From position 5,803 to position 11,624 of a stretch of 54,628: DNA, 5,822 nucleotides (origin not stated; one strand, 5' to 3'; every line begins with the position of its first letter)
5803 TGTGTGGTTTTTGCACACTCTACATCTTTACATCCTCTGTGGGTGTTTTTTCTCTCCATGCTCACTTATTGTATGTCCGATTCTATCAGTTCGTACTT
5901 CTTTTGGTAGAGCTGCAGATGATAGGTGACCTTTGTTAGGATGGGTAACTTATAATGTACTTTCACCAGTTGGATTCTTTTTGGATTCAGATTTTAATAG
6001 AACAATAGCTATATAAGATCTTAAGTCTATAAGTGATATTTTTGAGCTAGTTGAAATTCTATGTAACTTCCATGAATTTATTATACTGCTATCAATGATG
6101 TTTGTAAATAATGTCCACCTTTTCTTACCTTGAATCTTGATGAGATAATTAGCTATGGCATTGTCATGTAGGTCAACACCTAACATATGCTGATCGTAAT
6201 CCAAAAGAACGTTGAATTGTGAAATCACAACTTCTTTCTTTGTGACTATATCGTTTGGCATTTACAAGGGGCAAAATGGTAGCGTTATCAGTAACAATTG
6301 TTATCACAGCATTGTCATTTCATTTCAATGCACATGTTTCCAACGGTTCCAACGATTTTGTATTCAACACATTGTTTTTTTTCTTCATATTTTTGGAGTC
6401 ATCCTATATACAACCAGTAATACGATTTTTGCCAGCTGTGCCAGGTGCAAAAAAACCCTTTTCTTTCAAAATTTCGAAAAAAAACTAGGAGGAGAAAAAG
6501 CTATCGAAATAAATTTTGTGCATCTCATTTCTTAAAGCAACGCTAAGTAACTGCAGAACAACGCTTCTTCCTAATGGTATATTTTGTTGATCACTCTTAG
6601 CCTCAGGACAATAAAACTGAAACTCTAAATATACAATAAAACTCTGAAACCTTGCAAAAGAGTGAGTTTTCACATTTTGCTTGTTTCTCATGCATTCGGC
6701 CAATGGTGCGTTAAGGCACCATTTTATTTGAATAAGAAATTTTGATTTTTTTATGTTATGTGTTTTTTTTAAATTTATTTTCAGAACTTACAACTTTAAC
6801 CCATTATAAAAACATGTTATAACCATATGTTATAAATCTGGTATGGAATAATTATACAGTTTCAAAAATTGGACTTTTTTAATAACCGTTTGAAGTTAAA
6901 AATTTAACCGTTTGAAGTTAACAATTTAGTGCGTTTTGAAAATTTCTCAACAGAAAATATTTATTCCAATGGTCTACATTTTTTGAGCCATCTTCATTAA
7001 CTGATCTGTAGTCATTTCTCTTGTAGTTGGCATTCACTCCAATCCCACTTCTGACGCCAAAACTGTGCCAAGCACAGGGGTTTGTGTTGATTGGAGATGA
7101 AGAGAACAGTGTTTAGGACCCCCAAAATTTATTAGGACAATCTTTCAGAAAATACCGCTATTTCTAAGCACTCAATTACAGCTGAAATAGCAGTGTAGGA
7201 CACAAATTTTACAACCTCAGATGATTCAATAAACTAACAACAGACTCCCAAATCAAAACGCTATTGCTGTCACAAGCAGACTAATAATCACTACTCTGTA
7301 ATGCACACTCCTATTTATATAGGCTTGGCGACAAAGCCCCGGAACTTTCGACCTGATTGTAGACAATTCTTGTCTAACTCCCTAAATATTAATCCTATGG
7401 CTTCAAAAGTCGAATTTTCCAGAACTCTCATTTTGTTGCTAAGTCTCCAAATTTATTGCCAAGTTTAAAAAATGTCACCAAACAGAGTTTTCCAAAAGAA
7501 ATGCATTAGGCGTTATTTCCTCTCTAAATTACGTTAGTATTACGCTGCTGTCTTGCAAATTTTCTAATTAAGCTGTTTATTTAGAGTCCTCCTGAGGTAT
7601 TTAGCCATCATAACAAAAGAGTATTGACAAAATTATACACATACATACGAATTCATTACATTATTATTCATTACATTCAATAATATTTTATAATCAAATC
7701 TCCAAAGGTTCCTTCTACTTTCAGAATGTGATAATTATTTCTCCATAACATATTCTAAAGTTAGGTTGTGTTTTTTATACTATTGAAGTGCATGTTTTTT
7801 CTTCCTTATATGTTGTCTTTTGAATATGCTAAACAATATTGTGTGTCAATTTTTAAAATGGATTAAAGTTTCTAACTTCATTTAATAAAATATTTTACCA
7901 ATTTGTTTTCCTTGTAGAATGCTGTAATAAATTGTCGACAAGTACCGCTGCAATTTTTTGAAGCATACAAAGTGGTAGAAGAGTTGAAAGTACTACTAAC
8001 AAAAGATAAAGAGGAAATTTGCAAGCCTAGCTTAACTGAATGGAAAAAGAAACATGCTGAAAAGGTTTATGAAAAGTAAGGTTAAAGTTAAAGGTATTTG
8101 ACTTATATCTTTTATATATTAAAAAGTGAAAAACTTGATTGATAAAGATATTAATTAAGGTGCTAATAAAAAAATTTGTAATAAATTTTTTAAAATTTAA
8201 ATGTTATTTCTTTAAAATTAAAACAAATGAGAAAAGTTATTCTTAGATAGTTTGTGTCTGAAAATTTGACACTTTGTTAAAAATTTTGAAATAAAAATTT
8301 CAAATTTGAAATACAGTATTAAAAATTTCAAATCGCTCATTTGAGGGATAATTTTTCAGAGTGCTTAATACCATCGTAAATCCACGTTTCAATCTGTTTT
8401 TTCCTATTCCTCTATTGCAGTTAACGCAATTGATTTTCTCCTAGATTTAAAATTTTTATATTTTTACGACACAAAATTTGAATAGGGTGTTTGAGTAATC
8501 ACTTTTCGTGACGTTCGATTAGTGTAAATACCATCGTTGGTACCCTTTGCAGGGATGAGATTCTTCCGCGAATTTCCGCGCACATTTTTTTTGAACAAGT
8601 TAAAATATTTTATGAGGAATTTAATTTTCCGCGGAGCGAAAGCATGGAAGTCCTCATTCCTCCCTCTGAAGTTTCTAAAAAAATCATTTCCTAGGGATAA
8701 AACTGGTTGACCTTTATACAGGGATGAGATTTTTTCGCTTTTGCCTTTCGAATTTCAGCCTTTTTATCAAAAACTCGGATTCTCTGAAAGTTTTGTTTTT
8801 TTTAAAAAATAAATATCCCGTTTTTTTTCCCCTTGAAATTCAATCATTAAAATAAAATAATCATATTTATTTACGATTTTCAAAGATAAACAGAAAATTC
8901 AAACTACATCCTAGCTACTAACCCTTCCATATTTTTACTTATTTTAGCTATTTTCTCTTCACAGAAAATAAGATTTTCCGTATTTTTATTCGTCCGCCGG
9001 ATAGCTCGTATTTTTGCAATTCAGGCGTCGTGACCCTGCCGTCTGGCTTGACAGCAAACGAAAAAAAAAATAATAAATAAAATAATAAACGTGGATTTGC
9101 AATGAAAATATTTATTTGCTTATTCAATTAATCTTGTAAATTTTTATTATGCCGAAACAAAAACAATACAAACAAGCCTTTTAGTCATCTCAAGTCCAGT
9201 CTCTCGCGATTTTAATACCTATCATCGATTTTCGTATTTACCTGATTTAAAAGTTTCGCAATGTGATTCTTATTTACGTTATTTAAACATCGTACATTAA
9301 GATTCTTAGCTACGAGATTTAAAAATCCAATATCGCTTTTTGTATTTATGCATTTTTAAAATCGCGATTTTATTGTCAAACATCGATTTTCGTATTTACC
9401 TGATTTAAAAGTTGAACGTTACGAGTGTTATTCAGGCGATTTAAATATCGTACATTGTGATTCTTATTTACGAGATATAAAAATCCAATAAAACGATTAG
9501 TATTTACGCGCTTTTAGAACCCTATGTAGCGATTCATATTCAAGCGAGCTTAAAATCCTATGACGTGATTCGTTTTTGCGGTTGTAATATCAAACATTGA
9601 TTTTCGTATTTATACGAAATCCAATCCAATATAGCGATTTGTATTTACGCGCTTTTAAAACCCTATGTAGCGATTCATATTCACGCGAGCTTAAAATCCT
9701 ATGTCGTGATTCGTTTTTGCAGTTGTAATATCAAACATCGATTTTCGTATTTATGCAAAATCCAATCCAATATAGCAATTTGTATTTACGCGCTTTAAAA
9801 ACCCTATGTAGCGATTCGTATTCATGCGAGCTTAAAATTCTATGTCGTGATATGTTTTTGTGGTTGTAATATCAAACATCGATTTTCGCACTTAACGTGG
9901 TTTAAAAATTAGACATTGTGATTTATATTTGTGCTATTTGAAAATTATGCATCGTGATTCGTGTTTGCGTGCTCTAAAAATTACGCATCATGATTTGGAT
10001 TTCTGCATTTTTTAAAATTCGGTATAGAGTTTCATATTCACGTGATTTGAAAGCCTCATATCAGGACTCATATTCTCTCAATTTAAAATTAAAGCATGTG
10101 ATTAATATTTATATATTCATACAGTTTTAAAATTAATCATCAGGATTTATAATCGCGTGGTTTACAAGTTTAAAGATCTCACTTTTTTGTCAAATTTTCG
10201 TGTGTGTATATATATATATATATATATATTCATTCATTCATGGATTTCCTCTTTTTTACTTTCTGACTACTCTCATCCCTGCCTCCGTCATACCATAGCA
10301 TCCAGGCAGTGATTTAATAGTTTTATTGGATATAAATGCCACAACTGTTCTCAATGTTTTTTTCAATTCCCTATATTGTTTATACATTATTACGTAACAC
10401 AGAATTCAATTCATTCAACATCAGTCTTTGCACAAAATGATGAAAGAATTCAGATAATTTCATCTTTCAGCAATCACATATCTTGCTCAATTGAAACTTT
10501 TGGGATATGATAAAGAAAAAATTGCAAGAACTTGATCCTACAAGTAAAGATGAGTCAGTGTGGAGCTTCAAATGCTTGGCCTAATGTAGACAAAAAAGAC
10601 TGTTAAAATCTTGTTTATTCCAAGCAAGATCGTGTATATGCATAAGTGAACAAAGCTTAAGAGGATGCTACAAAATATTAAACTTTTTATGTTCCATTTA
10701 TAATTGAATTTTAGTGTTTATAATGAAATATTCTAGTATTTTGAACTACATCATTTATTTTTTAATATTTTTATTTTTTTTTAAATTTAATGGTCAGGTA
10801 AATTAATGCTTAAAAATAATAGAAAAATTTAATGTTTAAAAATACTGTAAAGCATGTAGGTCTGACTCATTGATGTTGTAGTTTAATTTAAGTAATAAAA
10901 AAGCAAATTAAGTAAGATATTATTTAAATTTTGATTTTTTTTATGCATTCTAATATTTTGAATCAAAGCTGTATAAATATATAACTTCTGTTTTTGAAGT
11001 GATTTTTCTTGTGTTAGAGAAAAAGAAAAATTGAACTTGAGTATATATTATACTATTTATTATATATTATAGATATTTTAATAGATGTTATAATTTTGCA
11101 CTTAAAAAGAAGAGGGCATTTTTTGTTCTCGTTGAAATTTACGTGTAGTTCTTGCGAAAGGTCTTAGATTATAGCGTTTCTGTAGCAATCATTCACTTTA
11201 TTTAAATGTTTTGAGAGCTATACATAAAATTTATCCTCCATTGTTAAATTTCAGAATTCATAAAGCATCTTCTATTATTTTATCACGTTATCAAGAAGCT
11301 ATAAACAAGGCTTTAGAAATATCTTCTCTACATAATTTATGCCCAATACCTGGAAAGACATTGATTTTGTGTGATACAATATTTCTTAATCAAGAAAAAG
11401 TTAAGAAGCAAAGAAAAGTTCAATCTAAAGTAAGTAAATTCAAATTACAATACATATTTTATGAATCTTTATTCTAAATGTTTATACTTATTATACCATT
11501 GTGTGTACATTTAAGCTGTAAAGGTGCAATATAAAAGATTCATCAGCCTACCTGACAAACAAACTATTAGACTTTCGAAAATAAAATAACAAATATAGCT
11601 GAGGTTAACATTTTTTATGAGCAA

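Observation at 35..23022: TROVE-domain gene with giant introns and a vWA-like segment lacking the MIDAS motif, more TEP1-like than Ro60-like.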

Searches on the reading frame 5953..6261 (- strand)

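Call 12: search_protein_families(library=pfam, max_evalue=0.01, proteins=[window:5953-6261:-])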
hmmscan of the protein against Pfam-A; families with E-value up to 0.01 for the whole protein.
window:5953-6261:- (103 aa): 1 family
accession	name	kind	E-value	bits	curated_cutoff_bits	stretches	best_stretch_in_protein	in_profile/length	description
PF13843.12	DDE_Tnp_1_7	-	3.6e-06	26.9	22.4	1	13-64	296-349/349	Transposase IS4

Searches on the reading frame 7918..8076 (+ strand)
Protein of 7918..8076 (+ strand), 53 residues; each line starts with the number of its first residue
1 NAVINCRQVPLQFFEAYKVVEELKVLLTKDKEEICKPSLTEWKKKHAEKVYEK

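Call 4: search_protein_families(library=pfam, max_evalue=1, proteins=[window:7918-8076:+])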
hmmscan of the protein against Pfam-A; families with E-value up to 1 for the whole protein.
seq(53 aa): 1 family
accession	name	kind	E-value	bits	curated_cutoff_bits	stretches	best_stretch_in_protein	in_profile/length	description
PF05731.17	TROVE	-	0.0098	15.5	23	1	2-43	336-375/442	TROVE domain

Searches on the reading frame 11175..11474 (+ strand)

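Call 4: search_protein_families(library=pfam, max_evalue=1, proteins=[window:11175-11474:+])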
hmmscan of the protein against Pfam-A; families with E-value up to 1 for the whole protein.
seq(100 aa): 1 family
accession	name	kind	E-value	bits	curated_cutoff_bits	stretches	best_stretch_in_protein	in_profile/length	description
PF05731.17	TROVE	-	0.045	13.4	23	1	31-60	413-442/442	TROVE domain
